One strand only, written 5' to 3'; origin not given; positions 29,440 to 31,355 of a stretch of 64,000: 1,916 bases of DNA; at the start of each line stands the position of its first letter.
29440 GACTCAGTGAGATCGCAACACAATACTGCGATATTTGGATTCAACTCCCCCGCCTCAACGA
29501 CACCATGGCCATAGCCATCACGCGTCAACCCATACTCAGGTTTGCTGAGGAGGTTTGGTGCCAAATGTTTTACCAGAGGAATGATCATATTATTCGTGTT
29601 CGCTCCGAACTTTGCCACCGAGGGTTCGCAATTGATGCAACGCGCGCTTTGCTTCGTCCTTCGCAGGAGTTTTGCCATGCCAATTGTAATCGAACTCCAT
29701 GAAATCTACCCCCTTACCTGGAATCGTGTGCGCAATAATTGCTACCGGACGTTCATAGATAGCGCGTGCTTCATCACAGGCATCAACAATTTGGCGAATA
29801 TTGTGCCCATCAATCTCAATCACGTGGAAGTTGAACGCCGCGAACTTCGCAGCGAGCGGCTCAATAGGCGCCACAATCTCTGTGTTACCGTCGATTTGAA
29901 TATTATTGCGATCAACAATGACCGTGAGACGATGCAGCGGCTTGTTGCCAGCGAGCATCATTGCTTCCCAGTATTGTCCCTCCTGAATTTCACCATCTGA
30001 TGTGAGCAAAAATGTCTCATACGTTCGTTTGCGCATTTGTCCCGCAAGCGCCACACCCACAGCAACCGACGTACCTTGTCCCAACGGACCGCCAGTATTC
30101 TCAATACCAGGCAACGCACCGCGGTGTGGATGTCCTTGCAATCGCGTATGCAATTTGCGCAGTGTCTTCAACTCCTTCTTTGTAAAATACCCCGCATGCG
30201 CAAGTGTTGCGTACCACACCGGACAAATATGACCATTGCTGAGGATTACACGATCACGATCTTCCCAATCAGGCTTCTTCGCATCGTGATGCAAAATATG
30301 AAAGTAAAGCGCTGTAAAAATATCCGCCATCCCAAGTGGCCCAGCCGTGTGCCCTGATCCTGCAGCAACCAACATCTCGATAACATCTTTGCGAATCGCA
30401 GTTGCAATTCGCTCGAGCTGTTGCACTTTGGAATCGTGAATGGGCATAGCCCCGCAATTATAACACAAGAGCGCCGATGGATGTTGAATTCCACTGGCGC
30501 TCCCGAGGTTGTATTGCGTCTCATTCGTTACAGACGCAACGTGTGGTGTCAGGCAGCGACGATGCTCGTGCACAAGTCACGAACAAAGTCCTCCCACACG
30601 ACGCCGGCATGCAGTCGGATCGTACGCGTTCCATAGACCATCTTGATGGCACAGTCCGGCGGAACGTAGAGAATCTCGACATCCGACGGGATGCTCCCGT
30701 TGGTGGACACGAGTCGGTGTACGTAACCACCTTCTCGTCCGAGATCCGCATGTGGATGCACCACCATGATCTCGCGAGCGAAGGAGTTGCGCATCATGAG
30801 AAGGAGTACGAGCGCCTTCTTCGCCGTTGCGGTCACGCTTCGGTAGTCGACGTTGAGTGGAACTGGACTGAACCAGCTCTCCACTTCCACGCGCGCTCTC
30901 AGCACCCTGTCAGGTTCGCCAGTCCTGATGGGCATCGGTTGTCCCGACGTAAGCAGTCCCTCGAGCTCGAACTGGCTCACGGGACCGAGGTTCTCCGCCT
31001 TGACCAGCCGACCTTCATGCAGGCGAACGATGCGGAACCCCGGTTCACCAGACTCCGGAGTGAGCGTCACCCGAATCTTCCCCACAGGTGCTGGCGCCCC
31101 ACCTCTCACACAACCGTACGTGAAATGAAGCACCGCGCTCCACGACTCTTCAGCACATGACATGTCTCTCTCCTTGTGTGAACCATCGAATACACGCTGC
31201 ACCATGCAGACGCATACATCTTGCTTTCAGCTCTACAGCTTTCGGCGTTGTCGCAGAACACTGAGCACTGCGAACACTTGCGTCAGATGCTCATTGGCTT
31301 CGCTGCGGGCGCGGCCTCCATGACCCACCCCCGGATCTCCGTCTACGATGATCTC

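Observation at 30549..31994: GC-elevated two-gene insertion of unknown function inside the trxB/transketolase/fba operon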

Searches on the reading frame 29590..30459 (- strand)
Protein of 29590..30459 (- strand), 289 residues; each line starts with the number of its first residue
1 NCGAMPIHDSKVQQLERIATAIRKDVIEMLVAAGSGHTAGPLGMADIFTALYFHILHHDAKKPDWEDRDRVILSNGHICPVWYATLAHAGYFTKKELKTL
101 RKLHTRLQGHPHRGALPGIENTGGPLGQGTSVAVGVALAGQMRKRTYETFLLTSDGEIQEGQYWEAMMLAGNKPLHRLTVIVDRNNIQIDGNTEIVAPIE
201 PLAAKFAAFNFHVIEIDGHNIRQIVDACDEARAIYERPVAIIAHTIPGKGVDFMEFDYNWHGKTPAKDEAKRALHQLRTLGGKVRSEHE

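Call 39: find_related_loci(query=window:29590-30459:-, collection=genome_contigs, flank=6000)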
Query window:29590-30459:- (289 aa) in genome_contigs; peptide patterns used: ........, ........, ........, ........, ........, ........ (x = any residue, [..] = any of these).
143 stretches matched a pattern; 75 encode a relative of the query (tblastn E <= 1e-3); 75 distinct loci.
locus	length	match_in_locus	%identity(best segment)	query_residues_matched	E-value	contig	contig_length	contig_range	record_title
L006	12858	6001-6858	94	4-289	0e+0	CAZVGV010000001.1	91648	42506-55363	MAG TPA_asm: uncultured Gammaproteobacteria bacterium isolate SRP219642_co6_390 genome assembly, contig: NODE_106_length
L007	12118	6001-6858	62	5-289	3e-118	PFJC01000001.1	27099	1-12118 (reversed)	MAG: Candidatus Uhrbacteria bacterium CG_4_10_14_3_um_filter_41_21 CG_4_10_14_3_um_filter_scaffold_790_c, whole genome s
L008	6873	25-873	61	7-289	1e-115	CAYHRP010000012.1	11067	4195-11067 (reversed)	MAG TPA_asm: uncultured Gammaproteobacteria bacterium isolate ERP119705_co15_220 genome assembly, contig: NODE_6960_leng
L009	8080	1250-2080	57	4-278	2e-107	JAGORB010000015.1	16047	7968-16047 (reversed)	MAG: Candidatus Paceibacterota bacterium isolate Gw_Eff_bin_236 Gw_Eff_8098_length_16047_cov_8.301445, whole genome shot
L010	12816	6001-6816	56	6-277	4e-107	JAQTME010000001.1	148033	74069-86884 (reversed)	MAG: Candidatus ainarchaeum sp. isolate STA_33 NODE_232_length_148033_cov_4.072147_Sandtown_A, whole genome shotgun sequ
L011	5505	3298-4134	54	7-280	6e-95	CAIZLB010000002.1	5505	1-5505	uncultured bacterium isolate Loc080925-6m_bin-0369 genome assembly, contig: bin-0369:02/57, whole genome shotgun sequenc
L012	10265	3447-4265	49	13-285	2e-86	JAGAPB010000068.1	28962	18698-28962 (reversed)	MAG: Oscillospiraceae bacterium isolate RGIG8644 Water_deer_Cecum.Co__c842118, whole genome shotgun sequence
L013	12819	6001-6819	49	13-285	1e-84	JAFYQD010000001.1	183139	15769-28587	MAG: Oscillospiraceae bacterium isolate RGIG7320 Water_buffalos_Cecum-4__c28461, whole genome shotgun sequence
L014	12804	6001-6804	50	14-281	2e-83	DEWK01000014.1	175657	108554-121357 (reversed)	MAG TPA_asm: Lachnospira sp. UBA3212 UBA3212_contig_974, whole genome shotgun sequence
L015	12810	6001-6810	48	12-281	4e-83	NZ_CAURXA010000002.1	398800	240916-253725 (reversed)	MAG: uncultured Selenomonas sp. isolate ERR9969205_bin.2_MetaWRAP_v1.3_MAG ERZ21616162.5, whole genome shotgun sequence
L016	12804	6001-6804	49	14-281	3e-83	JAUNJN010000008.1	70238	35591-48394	MAG: Eubacteriales bacterium isolate S2A_St_35 NODE_81_length_70238_cov_35.071841, whole genome shotgun sequence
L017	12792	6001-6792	50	15-278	9e-83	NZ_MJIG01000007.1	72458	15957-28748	Anaerostipes sp. 992a contig000007, whole genome shotgun sequence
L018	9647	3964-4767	49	14-281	5e-83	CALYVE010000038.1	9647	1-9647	MAG: uncultured Lachnospiraceae bacterium isolate SRR7188233_bin.24_metaWRAP_v1.3_MAG genome assembly, contig: ERZ928083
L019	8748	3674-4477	50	14-281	1e-82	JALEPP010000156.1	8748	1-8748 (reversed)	MAG: Agathobacter sp. isolate SUG220 k141_6381089, whole genome shotgun sequence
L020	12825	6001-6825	48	15-289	1e-82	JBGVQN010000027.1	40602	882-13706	MAG: Lachnospiraceae bacterium isolate fecal_MAG_163 fecal_MAG_163_contig_0027, whole genome shotgun sequence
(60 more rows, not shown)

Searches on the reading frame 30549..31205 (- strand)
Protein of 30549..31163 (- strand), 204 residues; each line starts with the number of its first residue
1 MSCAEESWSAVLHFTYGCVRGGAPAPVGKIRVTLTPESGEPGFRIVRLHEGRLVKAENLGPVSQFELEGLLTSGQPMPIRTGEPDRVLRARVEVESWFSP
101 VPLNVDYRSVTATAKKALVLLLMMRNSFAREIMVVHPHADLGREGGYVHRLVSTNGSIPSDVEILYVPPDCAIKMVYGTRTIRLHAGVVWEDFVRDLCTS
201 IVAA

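Call 4: search_protein_families(library=pfam, proteins=[window:30549-31163:-, window:30549-31205:-], max_evalue=1)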
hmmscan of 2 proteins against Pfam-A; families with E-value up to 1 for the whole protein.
window:30549-31163:- (204 aa): 0 families

window:30549-31205:- (218 aa): 0 families

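Call 5: search_protein_families(library=ncbifam, proteins=[window:30549-31163:-], max_evalue=1)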
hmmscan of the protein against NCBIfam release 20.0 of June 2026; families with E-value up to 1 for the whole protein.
window:30549-31163:- (204 aa): 1 family
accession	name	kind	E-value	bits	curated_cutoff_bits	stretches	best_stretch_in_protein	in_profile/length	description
NF041729.1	PA1414_fam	equivalog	0.22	11.1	28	1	69-89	17-39/43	PA1414 family protein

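Call 6: search_protein_families(library=padloc, proteins=[window:30549-31163:-], max_evalue=1)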
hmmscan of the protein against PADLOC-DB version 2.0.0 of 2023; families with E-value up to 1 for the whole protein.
window:30549-31163:- (204 aa): 0 families

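Call 7: search_protein_families(library=phrogs, proteins=[window:30549-31163:-], max_evalue=1)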
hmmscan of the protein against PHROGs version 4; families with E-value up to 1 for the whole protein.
window:30549-31163:- (204 aa): 0 families
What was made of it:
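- There is no PADLOC or PHROG match (calls 6, 7).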

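Call 9: search_solved_structures(query=window:30549-31163:-, max_evalue=10)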
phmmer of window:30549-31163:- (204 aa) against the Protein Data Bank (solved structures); distinct sequences matched with E-value up to 10: 0.

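Call 11: find_homologous_proteins(query=window:30549-31163:-, max_evalue=0.001)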
Query window:30549-31163:- (204 aa): 3 proteins with E <= 0.001 among 227 candidates.
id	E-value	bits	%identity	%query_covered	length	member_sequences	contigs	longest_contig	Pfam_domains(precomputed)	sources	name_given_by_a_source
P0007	7.4e-133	459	100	100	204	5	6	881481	-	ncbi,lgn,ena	ncbi:MAG: hypothetical protein AAB384_03635 [Patescibacteria group bacterium]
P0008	7.1e-118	410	89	100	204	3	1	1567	-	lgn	-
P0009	2.9e-105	368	82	100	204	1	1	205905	-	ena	-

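Call 14: find_encoding_contigs(protein=P0009, flank=8000, max_places=4)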
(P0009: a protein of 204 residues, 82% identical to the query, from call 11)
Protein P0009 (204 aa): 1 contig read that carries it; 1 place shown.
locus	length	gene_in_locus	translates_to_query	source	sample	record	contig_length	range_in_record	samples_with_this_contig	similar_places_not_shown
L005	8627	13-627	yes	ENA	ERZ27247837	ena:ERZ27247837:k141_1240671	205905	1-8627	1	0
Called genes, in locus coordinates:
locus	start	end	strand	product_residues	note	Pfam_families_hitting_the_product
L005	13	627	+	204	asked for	-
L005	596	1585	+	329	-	PF13292:DXP_synthase_N, PF00456:Transketolase_N, PF00676:E1_dh (weak)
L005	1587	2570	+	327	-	PF02779:Transket_pyr, PF22613:Transketolase_C_1 (weak), PF02780:Transketolase_C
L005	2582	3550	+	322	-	PF00294:PfkB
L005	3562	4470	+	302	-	PF01116:F_bP_aldolase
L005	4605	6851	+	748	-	-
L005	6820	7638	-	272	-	PF01978:TrmB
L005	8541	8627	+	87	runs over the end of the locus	-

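Call 19: find_homologous_proteins(query=A1, max_evalue=0.01)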
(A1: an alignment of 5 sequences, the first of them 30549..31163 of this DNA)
Query A1 (5 sequences) (204 aa, profile of the alignment): 5 proteins with E <= 0.01 among 5385 candidates.
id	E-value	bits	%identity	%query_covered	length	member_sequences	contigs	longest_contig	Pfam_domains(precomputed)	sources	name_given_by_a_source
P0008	6.1e-112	390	89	100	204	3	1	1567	-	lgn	-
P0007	9.8e-112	390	100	100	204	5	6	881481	-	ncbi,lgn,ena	ncbi:MAG: hypothetical protein AAB384_03635 [Patescibacteria group bacterium]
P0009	1.4e-110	386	82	100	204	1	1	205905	-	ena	-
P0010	1.5e-88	314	40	95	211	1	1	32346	-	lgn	-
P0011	3.5e-88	313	41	96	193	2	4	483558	-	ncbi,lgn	-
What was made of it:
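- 30549..31163 (-): Gene B, 204 aa: a clade-specific orphan protein, always directly downstream of A. It has a tentative S5-domain-2-like / Lon-C-like fold and many invariant basic residues. Only 5 clusters among 5.8 billion proteins (calls 11, 19).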

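Call 29: predict_structure(alignment_id=A3)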
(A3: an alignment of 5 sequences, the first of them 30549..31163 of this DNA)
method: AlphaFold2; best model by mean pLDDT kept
length: 204 residues; sequences in the alignment: 5
mean_pLDDT: 64.2   pTM: 0.68
mean pLDDT of the five models: 64.2, 60.5, 49.6, 47.4, 44.1
residues with pLDDT >= 90: 0; 70-90: 82; 50-70: 81; < 50: 41
segments of 3 or more residues with pLDDT < 50: 1-4, 19-21, 74-85, 140-148, 152-155, 202-204
pLDDT, mean of each block of 10 residues (from residue 1): 57 68 65 66 65 57 60 45 49 65 63 79 72 74 46 58 82 61 80 79 44
secondary structure, 60 per line:
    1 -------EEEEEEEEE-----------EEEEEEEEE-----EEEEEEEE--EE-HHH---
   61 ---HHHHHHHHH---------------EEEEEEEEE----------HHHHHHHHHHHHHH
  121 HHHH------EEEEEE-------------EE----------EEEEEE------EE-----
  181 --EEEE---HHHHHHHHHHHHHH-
elements in order: E8-16 E28-36 E42-49 H64-72 E88-96 H107-124 E131-136 E162-167 E183-186 H190-203
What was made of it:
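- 30549..31163 (-): AF2 pLDDT 64, pTM 0.68 (call 29).
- Closest known: Lon protease C-terminal domain and its inactive relatives. Different: The model is of low confidence (call 29).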

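Call 49: find_encoding_contigs(protein=P0008, flank=3000, max_places=3)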
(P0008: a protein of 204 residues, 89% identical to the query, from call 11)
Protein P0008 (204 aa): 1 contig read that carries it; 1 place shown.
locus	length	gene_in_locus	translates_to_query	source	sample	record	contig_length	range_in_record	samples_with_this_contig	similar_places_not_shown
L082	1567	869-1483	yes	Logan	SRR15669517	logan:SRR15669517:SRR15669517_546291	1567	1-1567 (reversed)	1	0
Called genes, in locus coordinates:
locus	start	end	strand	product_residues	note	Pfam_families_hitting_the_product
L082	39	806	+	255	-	-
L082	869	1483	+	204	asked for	-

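Call 72: search_solved_structures(query=A3, max_evalue=10, show_alignments=2)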
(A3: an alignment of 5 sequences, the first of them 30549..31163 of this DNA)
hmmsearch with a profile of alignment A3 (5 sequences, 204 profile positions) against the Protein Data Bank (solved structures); distinct sequences matched with E-value up to 10: 0.

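Call 73: fold_search(model_id=the predicted structure, library=pdb)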
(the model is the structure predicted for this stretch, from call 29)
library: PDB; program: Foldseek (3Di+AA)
matches with E <= 10: 494; with E <= 0.001: 0
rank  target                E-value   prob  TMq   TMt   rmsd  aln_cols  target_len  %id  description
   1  2xex_A                3.8e-02  0.72  0.27  0.11   7.2       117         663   17  crystal structure of Staphylococcus aureus elongation factor G (released 2010-07-14)
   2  3qt5_A                5.1e-02  0.47  0.25  0.18   8.8       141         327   15  Crystal structure of Staphylococcus epidermidis mevalonate diphosphate decarboxylase (released 2011-05-11)
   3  4dpt_A                5.8e-02  0.38  0.24  0.17   8.4       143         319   15  Crystal structure of Staphylococcus epidermidis mevalonate diphosphate decarboxylase complexed with inhibitor 6-FMVAPP (released 2012-07-11)
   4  4du7_B                7.4e-02  0.38  0.24  0.17   9.6       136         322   17  Crystal structure of Staphylococcus epidermidis mevalonate diphosphate decarboxylase complexed with substrate mevalona (released 2012-07-11)
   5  4du7_A                8.8e-02  0.41  0.26  0.18   8.8       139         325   15  Crystal structure of Staphylococcus epidermidis mevalonate diphosphate decarboxylase complexed with substrate mevalona (released 2012-07-11)
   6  3qt6_B                8.8e-02  0.38  0.24  0.17   9.3       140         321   16  Crystal structure of Staphylococcus epidermidis mevalonate diphosphate decarboxylase complexed with inhibitor DPGP (released 2011-05-11)
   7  4dpu_A                9.4e-02  0.44  0.27  0.18   8.1       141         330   15  Crystal structure of Staphylococcus epidermidis S192A mevalonate diphosphate decarboxylase complexed with inhibitor 6- (released 2012-07-11)
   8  6sg9_CI               9.4e-02  0.35  0.21  0.12   9.5       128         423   15  Head domain of the mt-SSU assemblosome from Trypanosoma brucei (released 2019-09-18)
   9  3qt8_A                1.1e-01  0.38  0.26  0.18   8.2       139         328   15  Crystal structure of mutant S192A Staphylococcus epidermidis mevalonate diphosphate decarboxylase complexed with inhib (released 2011-05-11)
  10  3puh_B                1.1e-01  0.10  0.17  0.08  12.2       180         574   16  Cocaine Esterase, wild-type biologically active dimer (released 2011-09-21)
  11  3qt6_A                1.2e-01  0.41  0.27  0.19   8.1       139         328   15  Crystal structure of Staphylococcus epidermidis mevalonate diphosphate decarboxylase complexed with inhibitor DPGP (released 2011-05-11)
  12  3qt7_A                1.2e-01  0.38  0.26  0.18   8.2       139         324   16  Crystal structure of Staphylococcus epidermidis mevalonate diphosphate decarboxylase complexed with inhibitor 6-FMVAPP (released 2011-05-11)
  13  3qt7_B                1.3e-01  0.30  0.24  0.17   9.9       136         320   16  Crystal structure of Staphylococcus epidermidis mevalonate diphosphate decarboxylase complexed with inhibitor 6-FMVAPP (released 2011-05-11)
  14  4du8_B                1.3e-01  0.30  0.25  0.17   8.7       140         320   16  Crystal structure of Staphylococcus epidermidis D283A mevalonate diphosphate decarboxylase complexed with inhibitor DP (released 2012-07-11)
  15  4dpy_B                1.4e-01  0.30  0.24  0.17   9.4       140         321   16  Crystal structure of Staphylococcus epidermidis S192A mevalonate diphosphate decarboxylase complexed with inhibitor DP (released 2012-07-11)
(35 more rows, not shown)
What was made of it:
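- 30549..31163 (-): Foldseek finds nothing significant (call 73).
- On Lon (S16) protease domain / Lon-like C-terminal domains: However, the model has pLDDT 64 (call 29), and the best Foldseek E-value is 0.038, to EF-G (call 73).
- Closest known: Lon protease C-terminal domain and its inactive relatives. Same: The weak Foldseek hits (EF-G domain IV, GHMP enzymes, uS9, MutL, Lon) belong to the same fold class (call 73).
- B's model is poor (pLDDT 64, from 5 sequences), and Foldseek finds nothing significant (calls 29, 73). The fold match rests on a low-confidence model (call 29), and Foldseek finds nothing significant (call 73).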

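Call 74: search_protein_families(library=pfam, alignment_id=A3, max_evalue=10)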
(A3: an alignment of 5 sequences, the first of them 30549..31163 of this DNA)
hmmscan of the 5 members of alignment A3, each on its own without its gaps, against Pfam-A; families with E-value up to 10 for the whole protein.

A. member 1, window:30549-31163:- (204 aa): 0 families

B. families by the number of members that match (of 5 scanned): 0 families
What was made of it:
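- Closest known: Lon protease C-terminal domain and its inactive relatives. Different: There is no sequence or profile similarity (calls 9, 72, 74).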

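Call 77: find_related_loci(query=A3, collection=viral_contigs, flank=5000)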
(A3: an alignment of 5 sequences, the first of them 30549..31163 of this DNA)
Query A3 (204 aa) in viral_contigs; peptide patterns used: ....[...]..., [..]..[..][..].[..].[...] (x = any residue, [..] = any of these).
111 stretches matched a pattern, but none encodes a relative of the query by tblastn (E <= 1e-3).

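Call 84: list_cluster_members(proteins=[P0007, P0003, P0011, window:31233-31994:-])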
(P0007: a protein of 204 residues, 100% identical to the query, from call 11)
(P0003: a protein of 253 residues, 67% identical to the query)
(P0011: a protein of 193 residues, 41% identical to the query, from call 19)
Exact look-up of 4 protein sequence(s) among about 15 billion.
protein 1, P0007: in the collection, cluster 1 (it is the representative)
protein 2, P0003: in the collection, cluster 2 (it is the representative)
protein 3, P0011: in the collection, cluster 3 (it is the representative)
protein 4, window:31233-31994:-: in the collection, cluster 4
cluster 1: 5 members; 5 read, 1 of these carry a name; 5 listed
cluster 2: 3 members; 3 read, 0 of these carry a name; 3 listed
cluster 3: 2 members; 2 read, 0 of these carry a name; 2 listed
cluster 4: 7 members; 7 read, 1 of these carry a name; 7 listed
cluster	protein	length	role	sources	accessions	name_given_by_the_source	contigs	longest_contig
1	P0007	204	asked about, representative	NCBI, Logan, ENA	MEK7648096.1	MAG: hypothetical protein AAB384_03635 [Patescibacteria group bacterium]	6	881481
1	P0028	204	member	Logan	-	-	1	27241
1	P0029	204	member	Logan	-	-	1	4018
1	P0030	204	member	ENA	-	-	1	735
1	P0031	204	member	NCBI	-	-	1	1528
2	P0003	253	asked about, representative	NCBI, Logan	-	-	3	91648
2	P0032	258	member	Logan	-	-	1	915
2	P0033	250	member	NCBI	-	-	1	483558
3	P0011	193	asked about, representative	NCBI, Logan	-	-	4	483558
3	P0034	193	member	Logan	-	-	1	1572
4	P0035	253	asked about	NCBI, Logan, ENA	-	-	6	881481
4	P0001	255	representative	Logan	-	-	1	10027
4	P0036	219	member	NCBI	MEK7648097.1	MAG: hypothetical protein AAB384_03640 [Patescibacteria group bacterium]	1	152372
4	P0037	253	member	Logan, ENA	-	-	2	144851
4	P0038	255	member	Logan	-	-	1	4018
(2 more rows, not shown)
